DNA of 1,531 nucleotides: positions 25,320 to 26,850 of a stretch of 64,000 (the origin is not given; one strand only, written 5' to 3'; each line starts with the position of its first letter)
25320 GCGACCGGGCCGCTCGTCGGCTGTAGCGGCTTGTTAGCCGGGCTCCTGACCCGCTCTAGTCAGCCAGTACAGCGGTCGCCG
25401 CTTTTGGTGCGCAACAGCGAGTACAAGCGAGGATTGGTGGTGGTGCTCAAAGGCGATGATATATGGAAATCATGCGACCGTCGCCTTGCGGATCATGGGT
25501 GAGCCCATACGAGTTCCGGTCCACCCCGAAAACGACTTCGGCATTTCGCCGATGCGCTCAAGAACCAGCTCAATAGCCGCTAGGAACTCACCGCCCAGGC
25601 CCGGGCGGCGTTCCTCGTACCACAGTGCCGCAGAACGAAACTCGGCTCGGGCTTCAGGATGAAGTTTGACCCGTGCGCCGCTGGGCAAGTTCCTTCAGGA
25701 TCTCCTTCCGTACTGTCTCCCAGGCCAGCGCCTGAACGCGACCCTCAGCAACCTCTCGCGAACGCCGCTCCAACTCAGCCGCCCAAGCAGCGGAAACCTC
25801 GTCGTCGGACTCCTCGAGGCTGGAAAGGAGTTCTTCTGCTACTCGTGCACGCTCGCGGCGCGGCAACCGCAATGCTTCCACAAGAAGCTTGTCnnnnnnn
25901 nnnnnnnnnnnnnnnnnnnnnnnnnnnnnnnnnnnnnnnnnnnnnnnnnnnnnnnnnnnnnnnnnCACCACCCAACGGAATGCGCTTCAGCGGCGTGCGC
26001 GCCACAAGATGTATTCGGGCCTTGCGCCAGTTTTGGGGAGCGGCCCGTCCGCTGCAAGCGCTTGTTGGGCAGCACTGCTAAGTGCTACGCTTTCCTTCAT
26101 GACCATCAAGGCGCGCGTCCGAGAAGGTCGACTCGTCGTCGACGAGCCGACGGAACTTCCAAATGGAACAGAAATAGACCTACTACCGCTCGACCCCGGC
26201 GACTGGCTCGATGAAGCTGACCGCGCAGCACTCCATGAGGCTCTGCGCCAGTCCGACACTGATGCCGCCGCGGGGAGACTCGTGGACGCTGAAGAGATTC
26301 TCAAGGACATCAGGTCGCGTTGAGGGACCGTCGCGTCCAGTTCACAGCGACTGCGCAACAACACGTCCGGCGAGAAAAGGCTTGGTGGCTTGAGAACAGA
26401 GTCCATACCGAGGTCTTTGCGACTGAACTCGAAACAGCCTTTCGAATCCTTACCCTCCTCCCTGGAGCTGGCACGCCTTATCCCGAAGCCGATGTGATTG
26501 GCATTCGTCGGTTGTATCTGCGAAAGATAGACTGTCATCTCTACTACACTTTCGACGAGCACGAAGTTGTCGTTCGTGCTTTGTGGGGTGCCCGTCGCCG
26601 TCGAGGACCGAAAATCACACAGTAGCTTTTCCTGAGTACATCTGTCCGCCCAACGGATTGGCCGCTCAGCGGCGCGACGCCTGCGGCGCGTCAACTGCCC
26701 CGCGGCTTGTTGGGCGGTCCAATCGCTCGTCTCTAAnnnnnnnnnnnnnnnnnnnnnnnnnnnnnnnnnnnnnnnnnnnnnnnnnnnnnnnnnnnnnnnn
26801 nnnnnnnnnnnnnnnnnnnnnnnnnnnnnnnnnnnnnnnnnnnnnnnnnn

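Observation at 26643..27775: Unassignable ~300-aa gene in a toxin-antitoxin island, bracketed by two related hairpin repeats and lacking a natural stop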

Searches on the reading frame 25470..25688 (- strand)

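Call 9: search_protein_families(library=pfam, proteins=[window:25470-25688:-], max_evalue=0.1)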
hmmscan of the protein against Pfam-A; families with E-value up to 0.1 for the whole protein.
window:25470-25688:- (72 aa): 1 family
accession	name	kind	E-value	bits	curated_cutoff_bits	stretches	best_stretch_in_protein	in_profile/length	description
PF05016.21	ParE_toxin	-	0.099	13.7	23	0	7-55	1-48/89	ParE toxin of type II toxin-antitoxin system, parDE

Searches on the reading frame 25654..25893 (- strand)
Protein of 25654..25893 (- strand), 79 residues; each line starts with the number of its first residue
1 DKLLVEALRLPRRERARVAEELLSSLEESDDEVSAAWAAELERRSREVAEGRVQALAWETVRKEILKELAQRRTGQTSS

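Call 9: search_protein_families(library=pfam, proteins=[window:25654-25893:-], max_evalue=0.1)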
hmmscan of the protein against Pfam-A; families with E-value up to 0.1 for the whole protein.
window:25654-25893:- (79 aa): 1 family
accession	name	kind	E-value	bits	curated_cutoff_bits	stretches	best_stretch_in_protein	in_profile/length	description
PF09720.15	Unstab_antitox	-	6.4e-15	55.4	23.3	1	10-61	2-54/54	Putative addiction module component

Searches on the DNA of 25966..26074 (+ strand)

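Call 50: build_rna_model(alignment_id=A7, structure=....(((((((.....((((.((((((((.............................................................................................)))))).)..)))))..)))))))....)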
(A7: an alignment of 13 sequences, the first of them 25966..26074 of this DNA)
Model R1 built from alignment A7 (13 sequences, 150 columns); structure: as given.
model positions 80; base pairs 19; branch points 0; effective number of sequences 4.07; information 0.708 bits per position. Calibrated on 0.2 Mb of random sequence (short: E-values are rough).
structure used (alignment columns):
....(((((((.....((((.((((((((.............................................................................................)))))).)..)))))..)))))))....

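Call 51: search_with_rna_model(model_id=R1, source=window, max_evalue=10, filters=off)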
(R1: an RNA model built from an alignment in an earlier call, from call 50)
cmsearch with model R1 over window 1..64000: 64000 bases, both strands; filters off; matches with E-value up to 10: 18.
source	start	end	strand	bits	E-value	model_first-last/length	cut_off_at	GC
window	25967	26074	+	79.5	2.4e-16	1-80/80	no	0.65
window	25255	25362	+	61.1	4.8e-12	1-80/80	no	0.64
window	27705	27776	+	54.2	1.9e-10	1-80/80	no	0.72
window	26645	26719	+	51.3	8.9e-10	1-80/80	no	0.75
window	25966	26073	-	22.7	0.0041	1-80/80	no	0.66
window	15209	15267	+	12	1.3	1-80/80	no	0.51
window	26644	26718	-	11.9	1.4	1-80/80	no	0.75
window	29280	29368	+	10.9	2.4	1-80/80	no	0.61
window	45891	45942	-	10.6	2.8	1-80/80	no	0.63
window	25255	25361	-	10.5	2.9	1-80/80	no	0.64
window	44888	44978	+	10.2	3.4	1-80/80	no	0.6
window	44887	44977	-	9.9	4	1-80/80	no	0.62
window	63063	63114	-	9.7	4.5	1-80/80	no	0.71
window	52273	52308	+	9.6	4.8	1-80/80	no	0.72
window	19463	19494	-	9.2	5.8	1-80/80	no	0.56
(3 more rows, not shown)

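Call 52: search_with_rna_model(model_id=R1, sources=[L001, L002, L003, L004, L005, L006, L007, L008, L009, L010, L011, L012, L013, L014, L015, L016], max_evalue=1, filters=off)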
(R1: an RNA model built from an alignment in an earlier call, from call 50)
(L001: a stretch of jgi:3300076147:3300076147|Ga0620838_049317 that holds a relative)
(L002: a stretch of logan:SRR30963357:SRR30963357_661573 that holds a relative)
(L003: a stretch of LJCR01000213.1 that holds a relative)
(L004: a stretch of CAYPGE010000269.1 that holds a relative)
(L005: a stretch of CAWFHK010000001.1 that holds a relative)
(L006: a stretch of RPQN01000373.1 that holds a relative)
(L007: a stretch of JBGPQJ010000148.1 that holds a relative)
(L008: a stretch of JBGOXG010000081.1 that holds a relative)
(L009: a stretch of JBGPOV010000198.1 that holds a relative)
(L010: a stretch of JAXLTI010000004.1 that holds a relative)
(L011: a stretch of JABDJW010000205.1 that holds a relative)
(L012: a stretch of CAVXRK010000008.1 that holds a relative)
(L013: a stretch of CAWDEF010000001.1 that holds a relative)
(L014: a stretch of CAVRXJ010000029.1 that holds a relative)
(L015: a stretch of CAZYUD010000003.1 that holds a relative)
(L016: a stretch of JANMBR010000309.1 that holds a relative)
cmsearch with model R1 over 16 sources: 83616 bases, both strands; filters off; matches with E-value up to 1: 86.
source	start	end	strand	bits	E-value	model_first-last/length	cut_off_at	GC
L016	120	202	-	84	2.8e-17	1-80/80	no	0.7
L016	1322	1404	-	83.6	3.4e-17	1-80/80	no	0.67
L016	730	812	-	82.5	6.2e-17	1-80/80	no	0.75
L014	5014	5096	+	81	1.4e-16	1-80/80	no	0.69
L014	1246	1313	+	80.7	1.6e-16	1-80/80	no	0.74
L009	4035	4138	+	77.7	8.3e-16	1-80/80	no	0.74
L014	4246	4313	+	77.5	9.4e-16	1-80/80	no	0.71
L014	1866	1948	+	75.8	2.3e-15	1-80/80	no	0.71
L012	4521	4603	-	74.3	5.3e-15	1-80/80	no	0.71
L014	3150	3217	+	73.5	7.7e-15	1-80/80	no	0.68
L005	3776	3840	-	71.9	1.8e-14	1-80/80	no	0.74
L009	2429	2496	+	70.6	3.9e-14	1-80/80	no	0.78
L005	6223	6299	-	70.1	4.8e-14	1-80/80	no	0.78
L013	5073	5140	+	69.8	5.7e-14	1-80/80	no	0.76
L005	7094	7170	-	69.5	6.7e-14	1-80/80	no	0.75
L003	116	249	-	68.2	1.4e-13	1-80/80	no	0.61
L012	580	659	-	67.5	2e-13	1-80/80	no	0.75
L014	3747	3814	+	65.5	5.8e-13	1-80/80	no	0.69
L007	7673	7756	+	65.4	6e-13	1-80/80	no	0.65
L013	2422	2502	+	63.8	1.4e-12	1-80/80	no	0.73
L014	501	582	+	63.7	1.5e-12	1-80/80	no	0.77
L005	6823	6905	-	63.4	1.8e-12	1-80/80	no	0.76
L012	3350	3432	-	63.3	1.9e-12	1-80/80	no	0.71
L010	7482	7614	+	62.9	2.3e-12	1-80/80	no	0.73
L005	4149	4225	-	62.2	3.4e-12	1-80/80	no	0.69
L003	3042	3177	-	61.7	4.4e-12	1-80/80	no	0.62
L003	976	1111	-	60.5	8.6e-12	1-80/80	no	0.62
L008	1281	1364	+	59.7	1.3e-11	1-80/80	no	0.63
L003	1944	2077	-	57.3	4.6e-11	1-80/80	no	0.62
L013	1900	1967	+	56.9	6e-11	1-80/80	no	0.62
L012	5621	5703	-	56.6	7e-11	1-80/80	no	0.7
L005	7326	7447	-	55.4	1.3e-10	1-80/80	no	0.7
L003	3713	3849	-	55.3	1.4e-10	1-80/80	no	0.64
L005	2996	3078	-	54.6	2.1e-10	1-80/80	no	0.69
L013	3305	3387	+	54.3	2.4e-10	1-80/80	no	0.7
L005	5857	5938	-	53.4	3.8e-10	1-80/80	no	0.76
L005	5252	5318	-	52.5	6.2e-10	1-80/80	no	0.67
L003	4421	4534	-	49.6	3e-09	1-80/80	no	0.68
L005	2023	2099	-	49.1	3.8e-09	1-80/80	no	0.69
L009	3769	3854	+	45.3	2.9e-08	1-80/80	no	0.71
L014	1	61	+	42.3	1.5e-07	8-72/80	no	0.72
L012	6164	6245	-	37.8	1.6e-06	1-80/80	no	0.73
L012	7921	7988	-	36.2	3.9e-06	1-80/80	no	0.76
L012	2623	2706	-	35.5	5.6e-06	1-80/80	no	0.75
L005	2645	2721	-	34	1.3e-05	1-80/80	no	0.75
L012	6741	6822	-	33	2.2e-05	1-80/80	no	0.71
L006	1065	1204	+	32.1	3.5e-05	1-80/80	no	0.59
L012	1038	1111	-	29.9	0.00012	1-80/80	no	0.72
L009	2981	3052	+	28.7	0.00022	1-80/80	no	0.67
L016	121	203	+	25.1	0.0015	1-80/80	no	0.71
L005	7327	7448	+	22.2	0.0071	1-80/80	no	0.7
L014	2729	2795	+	21.7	0.0092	1-80/80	no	0.66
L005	3777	3841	+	21.6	0.01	1-80/80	no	0.75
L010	5758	5901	+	21.5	0.01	1-80/80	no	0.74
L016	1323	1405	+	21.2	0.013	1-80/80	no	0.67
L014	5013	5095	-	20.7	0.016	1-80/80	no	0.69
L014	1245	1312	-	20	0.024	1-80/80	no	0.72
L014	4245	4312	-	19.3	0.034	1-80/80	no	0.72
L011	354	433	+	19.2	0.037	1-80/80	no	0.62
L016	731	813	+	18.9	0.042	1-80/80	no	0.73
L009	2428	2495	-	18.9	0.043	1-80/80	no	0.76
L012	581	660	+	17.7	0.081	1-80/80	no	0.75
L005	5858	5939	+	17.4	0.094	1-80/80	no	0.76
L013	6525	6641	+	17.4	0.095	1-80/80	no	0.62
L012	4522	4604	+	17.3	0.099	1-80/80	no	0.71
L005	4150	4226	+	16.9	0.12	1-80/80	no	0.7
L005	7095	7171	+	16.4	0.16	1-80/80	no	0.74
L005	6224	6300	+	16.4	0.16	1-80/80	no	0.77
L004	2606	2700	-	16.3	0.17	1-80/80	no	0.68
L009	4034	4137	-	15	0.34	1-80/80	no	0.73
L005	7009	7056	-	14.7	0.41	1-80/80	no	0.71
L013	1899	1966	-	14.4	0.48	1-80/80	no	0.62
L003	3043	3178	+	14.1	0.54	1-80/80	no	0.62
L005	6824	6906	+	14.1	0.55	1-80/80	no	0.77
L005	5253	5319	+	14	0.59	1-80/80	no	0.66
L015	5374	5494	+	13.9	0.63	1-80/80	no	0.69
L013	863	941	+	13.8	0.65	1-80/80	no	0.7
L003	117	250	+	13.8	0.66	1-80/80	no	0.61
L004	1473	1576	+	13.7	0.68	1-80/80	no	0.69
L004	4803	4839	-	13.6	0.71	1-80/80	no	0.68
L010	6310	6396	+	13.4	0.79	1-80/80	no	0.7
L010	7481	7613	-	13.4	0.79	1-80/80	no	0.73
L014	3149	3216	-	13.4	0.79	1-80/80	no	0.68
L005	2997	3079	+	13.3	0.85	1-80/80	no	0.67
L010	3743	3796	-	13.3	0.85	1-80/80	no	0.76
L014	579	637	-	13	0.98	1-80/80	no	0.71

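Call 55: search_with_rna_model(model_id=R1, sources=[L001, L002], max_evalue=10, filters=off)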
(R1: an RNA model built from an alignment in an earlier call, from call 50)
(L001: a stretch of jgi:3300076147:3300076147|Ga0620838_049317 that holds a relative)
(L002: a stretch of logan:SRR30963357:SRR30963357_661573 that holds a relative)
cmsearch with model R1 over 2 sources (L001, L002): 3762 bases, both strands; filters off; matches with E-value up to 10: 17.
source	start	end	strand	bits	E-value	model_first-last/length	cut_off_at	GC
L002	1768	1880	+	8.5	0.5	1-80/80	no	0.63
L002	50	74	-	7.9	0.69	1-80/80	no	0.48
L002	964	1034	+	7.7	0.76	1-80/80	no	0.58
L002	1719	1737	+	7.2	1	1-80/80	no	0.79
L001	786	805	-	6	1.9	1-80/80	no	0.6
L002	1718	1736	-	6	1.9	1-80/80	no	0.74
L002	1681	1709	-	5.9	2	27-55/80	no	0.72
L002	1775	1938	-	5.8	2.1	1-80/80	no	0.66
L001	34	108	+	5.7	2.3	1-80/80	no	0.68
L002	330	408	+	4.7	3.8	22-61/80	no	0.62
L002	51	75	+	4.2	5.2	1-80/80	no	0.44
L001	1004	1068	-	3.9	6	1-80/80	no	0.62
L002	359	423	-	3.9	6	1-80/80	no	0.62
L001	1383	1416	+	3.7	6.7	1-80/80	no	0.68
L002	1925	2087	+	3.5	7.4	1-80/80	no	0.55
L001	120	132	+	3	9.6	1-80/80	no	0.85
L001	22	42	-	3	9.8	1-80/80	no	0.81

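Call 80: search_with_rna_model(model_id=R1, sources=[L017, L018, L019, L020, L021], max_evalue=0.1, filters=off)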
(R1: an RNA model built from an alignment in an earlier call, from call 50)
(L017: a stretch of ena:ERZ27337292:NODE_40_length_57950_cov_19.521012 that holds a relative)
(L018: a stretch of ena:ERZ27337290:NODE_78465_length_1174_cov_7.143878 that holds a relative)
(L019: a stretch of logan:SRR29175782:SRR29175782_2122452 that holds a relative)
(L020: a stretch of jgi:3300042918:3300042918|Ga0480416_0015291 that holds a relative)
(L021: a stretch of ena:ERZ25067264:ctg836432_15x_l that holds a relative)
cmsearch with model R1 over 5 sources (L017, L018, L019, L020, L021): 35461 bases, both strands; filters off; matches with E-value up to 0.1: 5.
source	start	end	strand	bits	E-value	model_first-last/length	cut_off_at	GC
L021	11392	11499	-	79.5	1.3e-16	1-80/80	no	0.65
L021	12104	12211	-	61.1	2.7e-12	1-80/80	no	0.64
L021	9690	9761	-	54.2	1.1e-10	1-80/80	no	0.72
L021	10747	10821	-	51.3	4.9e-10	1-80/80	no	0.75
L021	11393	11500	+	22.7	0.0023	1-80/80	no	0.66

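Call 105: search_with_rna_model(model_id=R1, sources=[L003, L005, L006, L007, L009, L010, L012, L013, L014, L016], max_evalue=0.00001, make_alignment=true)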
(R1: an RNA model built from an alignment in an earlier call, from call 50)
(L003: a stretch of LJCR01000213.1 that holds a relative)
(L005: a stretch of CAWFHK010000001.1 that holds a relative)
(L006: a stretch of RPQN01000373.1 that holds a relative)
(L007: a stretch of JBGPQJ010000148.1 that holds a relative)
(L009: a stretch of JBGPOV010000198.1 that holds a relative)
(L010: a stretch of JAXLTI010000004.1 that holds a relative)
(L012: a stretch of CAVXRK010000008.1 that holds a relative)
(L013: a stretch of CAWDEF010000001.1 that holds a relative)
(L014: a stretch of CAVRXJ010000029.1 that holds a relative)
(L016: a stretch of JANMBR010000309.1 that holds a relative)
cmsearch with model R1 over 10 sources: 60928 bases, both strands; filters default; matches with E-value up to 0.00001: 44.
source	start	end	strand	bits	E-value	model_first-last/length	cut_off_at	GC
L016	120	202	-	84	2e-17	1-80/80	no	0.7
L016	1322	1404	-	83.6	2.5e-17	1-80/80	no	0.67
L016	730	812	-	82.5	4.5e-17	1-80/80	no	0.75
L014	5014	5096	+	81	1e-16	1-80/80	no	0.69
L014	1246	1313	+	80.7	1.2e-16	1-80/80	no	0.74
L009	4035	4138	+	77.7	6.1e-16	1-80/80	no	0.74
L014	4246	4313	+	77.5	6.9e-16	1-80/80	no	0.71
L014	1866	1948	+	75.8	1.7e-15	1-80/80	no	0.71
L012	4521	4603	-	74.3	3.9e-15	1-80/80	no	0.71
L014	3150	3217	+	73.5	5.6e-15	1-80/80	no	0.68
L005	3776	3840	-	71.9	1.4e-14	1-80/80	no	0.74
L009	2429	2496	+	70.5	2.8e-14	1-80/80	no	0.78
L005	6223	6299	-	70.1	3.5e-14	1-80/80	no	0.78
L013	5073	5140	+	69.8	4.1e-14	1-80/80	no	0.76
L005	7094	7170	-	69.5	4.9e-14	1-80/80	no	0.75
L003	116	249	-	68.2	1e-13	1-80/80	no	0.61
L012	580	659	-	67.5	1.4e-13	1-80/80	no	0.75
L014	3747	3814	+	65.5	4.2e-13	1-80/80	no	0.69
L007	7673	7756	+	65.4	4.4e-13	1-80/80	no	0.65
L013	2422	2502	+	63.8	1.1e-12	1-80/80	no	0.73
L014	501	582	+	63.7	1.1e-12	1-80/80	no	0.77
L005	6823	6905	-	63.4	1.3e-12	1-80/80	no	0.76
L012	3350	3432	-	63.3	1.4e-12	1-80/80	no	0.71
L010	7482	7614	+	62.9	1.7e-12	1-80/80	no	0.73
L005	4149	4225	-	62.2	2.4e-12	1-80/80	no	0.69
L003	3042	3177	-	61.7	3.2e-12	1-80/80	no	0.62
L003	976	1111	-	60.5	6.2e-12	1-80/80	no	0.62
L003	1944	2077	-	57.3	3.4e-11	1-80/80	no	0.62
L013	1900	1967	+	56.9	4.4e-11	1-80/80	no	0.62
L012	5621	5703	-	56.6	5.1e-11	1-80/80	no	0.7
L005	7326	7447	-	55.4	9.3e-11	1-80/80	no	0.7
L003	3713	3849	-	55.3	1e-10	1-80/80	no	0.64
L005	2996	3078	-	54.6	1.5e-10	1-80/80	no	0.69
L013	3305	3387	+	54.3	1.7e-10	1-80/80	no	0.7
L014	1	69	+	54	2e-10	8-80/80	5'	0.72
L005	5857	5938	-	53.4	2.8e-10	1-80/80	no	0.76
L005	5252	5318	-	52.5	4.5e-10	1-80/80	no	0.67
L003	4421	4534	-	49.6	2.2e-09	1-80/80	no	0.68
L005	2023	2099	-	49.1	2.8e-09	1-80/80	no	0.69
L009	3769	3854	+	45.3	2.1e-08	1-80/80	no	0.71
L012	6164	6245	-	37.8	1.2e-06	1-80/80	no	0.73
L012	7921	7988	-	36.2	2.8e-06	1-80/80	no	0.76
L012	2623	2706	-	35.5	4.1e-06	1-80/80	no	0.75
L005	2645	2721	-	34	9.5e-06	1-80/80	no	0.75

Alignment A10: 44 matches aligned to the model, 146 columns, each read 5' to 3' on its own strand. Consensus structure (alignment columns), stored with it:
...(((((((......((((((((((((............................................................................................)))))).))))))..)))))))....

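Call 106: build_rna_model(alignment_id=A10)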
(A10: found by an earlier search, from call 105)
Model R2 built from alignment A10 (44 sequences, 146 columns); structure: stored with the alignment.
model positions 83; base pairs 19; branch points 0; effective number of sequences 4.54; information 0.684 bits per position. Calibrated on 0.2 Mb of random sequence (short: E-values are rough).
structure used (alignment columns):
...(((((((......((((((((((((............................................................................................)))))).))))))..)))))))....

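Call 107: search_with_rna_model(model_id=R2, source=window, max_evalue=5, filters=off, show_alignments=4)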
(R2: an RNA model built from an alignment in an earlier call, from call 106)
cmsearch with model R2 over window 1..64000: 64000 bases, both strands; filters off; matches with E-value up to 5: 16.
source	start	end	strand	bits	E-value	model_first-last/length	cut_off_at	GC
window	25967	26074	+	66.7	7.8e-14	1-83/83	no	0.65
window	25255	25362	+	41.6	9.1e-08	1-83/83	no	0.64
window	27705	27776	+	39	3.7e-07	1-83/83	no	0.72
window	26645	26719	+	33.7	7.3e-06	1-83/83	no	0.75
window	25966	26073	-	17.9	0.047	1-83/83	no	0.66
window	52273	52308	+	12.4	0.95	1-83/83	no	0.72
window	15209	15267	+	12.3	1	1-83/83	no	0.51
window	29742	29823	-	12.1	1.1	1-83/83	no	0.67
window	26644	26718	-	11.8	1.4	1-83/83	no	0.75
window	63063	63114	-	11.3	1.8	1-83/83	no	0.71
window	24022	24200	+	10.9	2.2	1-83/83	no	0.64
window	44887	44977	-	10.8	2.4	1-83/83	no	0.62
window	44888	44978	+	10.6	2.6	1-83/83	no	0.6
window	19463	19494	-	9.9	3.8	1-83/83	no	0.56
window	18358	18382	-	9.8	4.2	1-83/83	no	0.76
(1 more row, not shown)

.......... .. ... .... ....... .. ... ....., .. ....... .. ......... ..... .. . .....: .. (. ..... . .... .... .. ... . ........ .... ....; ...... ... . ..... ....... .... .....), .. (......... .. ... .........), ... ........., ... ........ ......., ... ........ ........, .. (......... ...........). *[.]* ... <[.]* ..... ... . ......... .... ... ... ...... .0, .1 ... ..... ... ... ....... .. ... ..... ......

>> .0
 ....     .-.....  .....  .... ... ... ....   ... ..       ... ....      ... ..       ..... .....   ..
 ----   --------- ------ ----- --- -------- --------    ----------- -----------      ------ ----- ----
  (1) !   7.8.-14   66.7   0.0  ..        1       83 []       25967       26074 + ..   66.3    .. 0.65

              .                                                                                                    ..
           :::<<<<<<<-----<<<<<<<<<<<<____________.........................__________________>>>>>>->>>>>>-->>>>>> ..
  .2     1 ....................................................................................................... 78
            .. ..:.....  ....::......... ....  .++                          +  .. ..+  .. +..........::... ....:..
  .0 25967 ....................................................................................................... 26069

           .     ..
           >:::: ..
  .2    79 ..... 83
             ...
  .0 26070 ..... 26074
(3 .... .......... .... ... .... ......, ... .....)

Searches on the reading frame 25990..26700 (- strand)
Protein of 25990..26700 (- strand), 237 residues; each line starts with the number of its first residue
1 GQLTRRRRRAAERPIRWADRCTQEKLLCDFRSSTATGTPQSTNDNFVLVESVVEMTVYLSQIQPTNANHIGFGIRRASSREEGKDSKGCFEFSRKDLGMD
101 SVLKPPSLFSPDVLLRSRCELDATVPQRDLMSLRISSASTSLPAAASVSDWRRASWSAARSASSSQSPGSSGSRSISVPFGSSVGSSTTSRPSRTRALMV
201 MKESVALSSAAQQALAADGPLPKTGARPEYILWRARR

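Call 9: search_protein_families(library=pfam, proteins=[window:25990-26700:-], max_evalue=0.1)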
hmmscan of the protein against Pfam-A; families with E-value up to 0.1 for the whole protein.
window:25990-26700:- (237 aa): 0 families

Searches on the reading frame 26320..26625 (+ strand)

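Call 9: search_protein_families(library=pfam, proteins=[window:26320-26625:+], max_evalue=0.1)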
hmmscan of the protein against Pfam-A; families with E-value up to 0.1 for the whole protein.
window:26320-26625:+ (101 aa): 1 family
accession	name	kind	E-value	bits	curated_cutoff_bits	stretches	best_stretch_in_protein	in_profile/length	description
PF05016.21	ParE_toxin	-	8e-05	23.6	23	1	6-93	1-87/89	ParE toxin of type II toxin-antitoxin system, parDE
